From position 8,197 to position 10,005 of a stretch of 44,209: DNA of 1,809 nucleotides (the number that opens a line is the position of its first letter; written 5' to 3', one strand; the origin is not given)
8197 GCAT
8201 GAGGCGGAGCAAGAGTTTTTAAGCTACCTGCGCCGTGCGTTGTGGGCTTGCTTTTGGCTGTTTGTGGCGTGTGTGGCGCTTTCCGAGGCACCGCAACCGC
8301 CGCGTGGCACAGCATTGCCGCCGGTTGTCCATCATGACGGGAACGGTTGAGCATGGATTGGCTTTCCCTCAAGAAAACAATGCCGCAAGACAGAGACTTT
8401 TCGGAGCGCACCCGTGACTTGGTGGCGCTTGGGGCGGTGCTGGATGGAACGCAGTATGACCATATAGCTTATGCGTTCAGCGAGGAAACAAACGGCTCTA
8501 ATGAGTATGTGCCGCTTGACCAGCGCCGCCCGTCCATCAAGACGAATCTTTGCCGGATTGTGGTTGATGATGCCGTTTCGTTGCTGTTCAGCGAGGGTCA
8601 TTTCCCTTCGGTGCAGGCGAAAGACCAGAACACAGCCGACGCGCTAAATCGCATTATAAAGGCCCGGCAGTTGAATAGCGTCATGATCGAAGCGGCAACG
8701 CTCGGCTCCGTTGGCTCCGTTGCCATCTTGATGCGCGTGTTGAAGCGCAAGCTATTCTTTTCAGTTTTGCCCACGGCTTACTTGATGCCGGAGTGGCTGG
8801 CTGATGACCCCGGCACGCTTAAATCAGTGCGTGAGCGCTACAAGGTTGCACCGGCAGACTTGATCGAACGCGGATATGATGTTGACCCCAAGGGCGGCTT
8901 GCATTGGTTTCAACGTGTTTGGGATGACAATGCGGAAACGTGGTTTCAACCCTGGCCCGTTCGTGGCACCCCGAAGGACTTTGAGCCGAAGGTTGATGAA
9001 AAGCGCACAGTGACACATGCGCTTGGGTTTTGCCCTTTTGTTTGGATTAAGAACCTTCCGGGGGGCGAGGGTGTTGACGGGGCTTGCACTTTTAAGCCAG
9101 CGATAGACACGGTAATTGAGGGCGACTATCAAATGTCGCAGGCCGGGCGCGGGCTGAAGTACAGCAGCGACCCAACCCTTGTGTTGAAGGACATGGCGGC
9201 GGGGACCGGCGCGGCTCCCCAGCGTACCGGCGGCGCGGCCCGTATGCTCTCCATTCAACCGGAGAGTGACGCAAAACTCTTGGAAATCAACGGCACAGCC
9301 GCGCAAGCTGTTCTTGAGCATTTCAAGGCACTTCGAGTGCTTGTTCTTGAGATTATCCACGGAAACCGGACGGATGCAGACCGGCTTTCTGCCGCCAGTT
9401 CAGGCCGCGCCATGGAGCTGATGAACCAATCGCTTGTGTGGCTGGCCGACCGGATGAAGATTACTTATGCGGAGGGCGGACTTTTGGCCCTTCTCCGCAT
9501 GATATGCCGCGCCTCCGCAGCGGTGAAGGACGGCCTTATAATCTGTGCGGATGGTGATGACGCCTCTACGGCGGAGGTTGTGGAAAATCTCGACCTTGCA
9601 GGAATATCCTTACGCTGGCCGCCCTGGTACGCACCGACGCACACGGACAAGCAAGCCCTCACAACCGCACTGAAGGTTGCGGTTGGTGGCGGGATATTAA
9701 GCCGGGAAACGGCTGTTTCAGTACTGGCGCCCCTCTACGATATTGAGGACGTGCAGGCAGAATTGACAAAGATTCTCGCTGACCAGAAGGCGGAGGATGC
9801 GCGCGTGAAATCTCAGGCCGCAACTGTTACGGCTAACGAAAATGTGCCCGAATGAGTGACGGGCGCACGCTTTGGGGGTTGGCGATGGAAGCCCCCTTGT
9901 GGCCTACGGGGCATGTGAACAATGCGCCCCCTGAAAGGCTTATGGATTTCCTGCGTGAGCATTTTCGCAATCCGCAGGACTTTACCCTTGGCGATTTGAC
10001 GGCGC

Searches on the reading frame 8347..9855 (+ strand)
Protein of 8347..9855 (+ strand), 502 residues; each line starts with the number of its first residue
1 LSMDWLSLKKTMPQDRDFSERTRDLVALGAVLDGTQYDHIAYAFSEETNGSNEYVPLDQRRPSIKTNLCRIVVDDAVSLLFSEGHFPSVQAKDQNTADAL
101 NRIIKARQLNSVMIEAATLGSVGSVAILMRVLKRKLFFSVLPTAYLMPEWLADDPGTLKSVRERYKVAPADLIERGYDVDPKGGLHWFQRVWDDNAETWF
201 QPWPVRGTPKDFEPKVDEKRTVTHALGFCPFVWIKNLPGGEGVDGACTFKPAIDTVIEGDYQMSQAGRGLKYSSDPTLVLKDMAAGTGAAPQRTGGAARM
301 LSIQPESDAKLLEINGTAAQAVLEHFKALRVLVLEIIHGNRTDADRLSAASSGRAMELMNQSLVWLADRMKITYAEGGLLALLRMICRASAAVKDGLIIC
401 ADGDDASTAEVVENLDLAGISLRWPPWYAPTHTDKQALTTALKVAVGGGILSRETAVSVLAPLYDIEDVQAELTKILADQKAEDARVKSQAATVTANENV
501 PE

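Call 15: search_dna_similar(query=window:8347-9855:+, collection=plasmids, mode=protein)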
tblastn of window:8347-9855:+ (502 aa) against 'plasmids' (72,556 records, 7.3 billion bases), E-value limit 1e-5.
No match.

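Call 16: search_dna_similar(query=window:8347-9855:+, collection=phages, mode=protein)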
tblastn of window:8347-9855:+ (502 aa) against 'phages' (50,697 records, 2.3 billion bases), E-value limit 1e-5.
Records with a match: 6; places in all: 6; records where one place covers at least 80% of the query: 6.
Best place of each record, by identity: <60% 6.
By first word of the organism name: Ralstonia 4; Komagataeibacter 2.
By host as written in the record: Ralstonia pseudosolanacearum I-31 (MT043) 3; Ralstonia pseudosolanacearum I-31 (MT035) 1; Komagataeibacter xylinus NBRC 13772 1; Komagataeibacter xylinus NBRC 13773 1.
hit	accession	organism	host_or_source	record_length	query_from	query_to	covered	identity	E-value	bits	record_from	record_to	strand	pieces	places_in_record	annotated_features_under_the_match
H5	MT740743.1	Ralstonia phage Hyacinthe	Ralstonia pseudosolanacearum I-31 ...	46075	1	479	95%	53.4%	2e-146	469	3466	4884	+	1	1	portal protein | terminase large subunit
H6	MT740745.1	Ralstonia phage Raharianne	Ralstonia pseudosolanacearum I-31 ...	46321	1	479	95%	53.4%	2e-146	469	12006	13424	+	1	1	portal protein | terminase large subunit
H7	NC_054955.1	Ralstonia phage Raharianne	Ralstonia pseudosolanacearum I-31 ...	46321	1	479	95%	53.4%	2e-146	469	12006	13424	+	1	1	portal protein | terminase large subunit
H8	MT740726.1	Ralstonia phage Albius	Ralstonia pseudosolanacearum I-31 ...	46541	1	479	95%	53.4%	2e-146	469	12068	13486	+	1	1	portal protein | terminase large subunit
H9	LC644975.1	Komagataeibacter phage phiKX1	Komagataeibacter xylinus NBRC 13772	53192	3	477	95%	47.0%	8e-121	395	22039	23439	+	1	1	phage portal protein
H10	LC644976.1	Komagataeibacter phage phiKX2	Komagataeibacter xylinus NBRC 13773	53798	3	477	95%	47.0%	1e-120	395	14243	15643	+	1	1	phage portal protein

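Call 46: find_related_loci(query=window:8347-9855:+, collection=viral_contigs, flank=1000)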
Query window:8347-9855:+ (502 aa) in viral_contigs; peptide patterns used: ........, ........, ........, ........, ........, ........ (x = any residue, [..] = any of these).
160 stretches matched a pattern; 151 encode a relative of the query (tblastn E <= 1e-3); the best 80 are kept; 80 distinct loci.
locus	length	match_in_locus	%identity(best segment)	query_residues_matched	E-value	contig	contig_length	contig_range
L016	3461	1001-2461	55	3-501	3e-162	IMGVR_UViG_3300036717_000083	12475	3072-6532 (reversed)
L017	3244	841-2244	54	3-477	2e-165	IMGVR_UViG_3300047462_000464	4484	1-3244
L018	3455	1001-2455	52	7-490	1e-156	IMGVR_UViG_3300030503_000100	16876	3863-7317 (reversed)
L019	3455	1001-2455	52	7-490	6e-157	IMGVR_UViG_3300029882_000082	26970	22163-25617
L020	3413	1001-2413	54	4-479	3e-156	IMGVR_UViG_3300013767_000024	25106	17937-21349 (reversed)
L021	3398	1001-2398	54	4-476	3e-156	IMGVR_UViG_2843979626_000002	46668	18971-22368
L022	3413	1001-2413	53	4-479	4e-156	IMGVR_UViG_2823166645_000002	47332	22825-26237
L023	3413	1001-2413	53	4-479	1e-155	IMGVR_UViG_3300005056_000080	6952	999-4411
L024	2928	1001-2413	53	4-479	2e-158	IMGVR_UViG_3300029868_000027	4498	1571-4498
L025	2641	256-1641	54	7-479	1e-158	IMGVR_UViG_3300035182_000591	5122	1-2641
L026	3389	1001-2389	53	7-475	8e-155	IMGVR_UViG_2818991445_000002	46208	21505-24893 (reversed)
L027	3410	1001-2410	52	7-486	6e-155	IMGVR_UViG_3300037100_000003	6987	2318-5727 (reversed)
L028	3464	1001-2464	49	7-501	9e-155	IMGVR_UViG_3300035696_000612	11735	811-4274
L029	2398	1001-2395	52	7-472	2e-158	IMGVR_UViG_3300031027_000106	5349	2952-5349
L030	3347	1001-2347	52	7-468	1e-153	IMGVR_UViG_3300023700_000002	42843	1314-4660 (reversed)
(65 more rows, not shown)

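Call 87: find_encoding_contigs(protein=window:8353-9855:+, flank=10000, max_places=10)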
Protein window:8353-9855:+ (500 aa): 3 contigs read that carry it; 2 places shown.
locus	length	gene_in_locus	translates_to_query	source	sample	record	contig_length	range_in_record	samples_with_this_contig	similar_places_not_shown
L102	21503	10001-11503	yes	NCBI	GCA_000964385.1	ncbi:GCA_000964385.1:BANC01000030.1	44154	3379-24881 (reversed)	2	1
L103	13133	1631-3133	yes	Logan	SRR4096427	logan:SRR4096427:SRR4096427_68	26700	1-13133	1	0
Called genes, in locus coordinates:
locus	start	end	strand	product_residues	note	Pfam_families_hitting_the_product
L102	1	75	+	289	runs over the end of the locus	PF09250:Prim-Pol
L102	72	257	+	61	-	-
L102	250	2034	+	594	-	-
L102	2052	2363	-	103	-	-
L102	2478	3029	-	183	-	PF18847:LPD29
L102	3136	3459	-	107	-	-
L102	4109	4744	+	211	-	-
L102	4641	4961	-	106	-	-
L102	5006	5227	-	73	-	-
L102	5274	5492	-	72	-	-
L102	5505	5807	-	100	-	-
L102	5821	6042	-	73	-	-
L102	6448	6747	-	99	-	-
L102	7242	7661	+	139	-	-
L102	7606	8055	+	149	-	-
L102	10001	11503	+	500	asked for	PF05133:SPP1_portal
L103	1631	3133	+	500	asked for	PF05133:SPP1_portal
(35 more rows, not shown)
